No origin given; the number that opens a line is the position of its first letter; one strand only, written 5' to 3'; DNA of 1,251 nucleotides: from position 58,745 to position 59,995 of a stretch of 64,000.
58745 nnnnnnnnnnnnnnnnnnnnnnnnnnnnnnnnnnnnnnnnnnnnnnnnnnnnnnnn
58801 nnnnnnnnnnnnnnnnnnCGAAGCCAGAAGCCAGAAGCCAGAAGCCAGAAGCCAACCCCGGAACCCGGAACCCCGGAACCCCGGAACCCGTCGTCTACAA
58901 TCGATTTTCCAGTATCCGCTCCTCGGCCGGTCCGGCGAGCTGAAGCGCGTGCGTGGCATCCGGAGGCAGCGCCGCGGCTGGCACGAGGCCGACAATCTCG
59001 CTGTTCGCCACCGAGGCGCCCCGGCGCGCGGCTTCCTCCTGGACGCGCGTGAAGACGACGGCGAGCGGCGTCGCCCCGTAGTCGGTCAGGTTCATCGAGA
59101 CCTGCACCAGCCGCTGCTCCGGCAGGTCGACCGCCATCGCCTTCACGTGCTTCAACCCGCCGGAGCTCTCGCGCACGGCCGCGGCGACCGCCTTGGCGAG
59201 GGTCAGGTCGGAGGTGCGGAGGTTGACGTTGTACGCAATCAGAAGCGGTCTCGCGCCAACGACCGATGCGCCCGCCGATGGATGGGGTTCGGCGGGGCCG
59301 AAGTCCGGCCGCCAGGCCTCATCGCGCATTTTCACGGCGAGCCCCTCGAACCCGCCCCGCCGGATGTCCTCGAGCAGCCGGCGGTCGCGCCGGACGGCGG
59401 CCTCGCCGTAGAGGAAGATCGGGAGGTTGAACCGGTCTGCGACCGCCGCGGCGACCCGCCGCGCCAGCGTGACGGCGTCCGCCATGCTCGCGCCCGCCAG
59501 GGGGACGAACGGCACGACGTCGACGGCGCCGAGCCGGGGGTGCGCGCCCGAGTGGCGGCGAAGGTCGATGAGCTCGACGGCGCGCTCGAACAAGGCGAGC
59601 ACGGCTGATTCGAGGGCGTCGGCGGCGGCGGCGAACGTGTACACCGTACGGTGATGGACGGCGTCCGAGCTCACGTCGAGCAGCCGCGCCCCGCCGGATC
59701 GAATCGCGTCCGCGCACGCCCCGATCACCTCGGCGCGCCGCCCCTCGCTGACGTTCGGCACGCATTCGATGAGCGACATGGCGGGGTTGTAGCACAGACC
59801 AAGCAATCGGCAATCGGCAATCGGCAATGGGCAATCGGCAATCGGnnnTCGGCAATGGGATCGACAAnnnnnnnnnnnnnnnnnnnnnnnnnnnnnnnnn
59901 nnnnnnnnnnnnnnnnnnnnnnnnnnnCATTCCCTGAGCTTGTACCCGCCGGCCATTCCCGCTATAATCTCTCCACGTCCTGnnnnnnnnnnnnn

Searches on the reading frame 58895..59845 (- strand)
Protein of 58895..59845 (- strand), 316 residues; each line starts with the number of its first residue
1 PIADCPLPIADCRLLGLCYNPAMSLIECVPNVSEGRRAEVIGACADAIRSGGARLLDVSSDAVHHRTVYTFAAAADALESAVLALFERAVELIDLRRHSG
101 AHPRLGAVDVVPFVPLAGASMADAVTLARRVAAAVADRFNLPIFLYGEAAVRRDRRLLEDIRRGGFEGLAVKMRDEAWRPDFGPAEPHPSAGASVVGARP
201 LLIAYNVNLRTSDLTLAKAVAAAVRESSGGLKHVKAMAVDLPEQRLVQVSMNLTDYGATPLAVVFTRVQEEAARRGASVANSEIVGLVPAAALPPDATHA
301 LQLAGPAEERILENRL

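Call 82: search_protein_families(library=ncbifam, proteins=[window:58895-59845:-], max_evalue=0.00001)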
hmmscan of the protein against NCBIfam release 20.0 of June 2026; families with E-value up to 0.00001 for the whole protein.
window:58895-59845:- (316 aa): 1 family
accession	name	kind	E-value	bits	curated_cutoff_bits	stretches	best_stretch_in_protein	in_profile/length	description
TIGR02024.1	FtcD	equivalog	3e-97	325.2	221.25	1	23-316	2-296/298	glutamate formimidoyltransferase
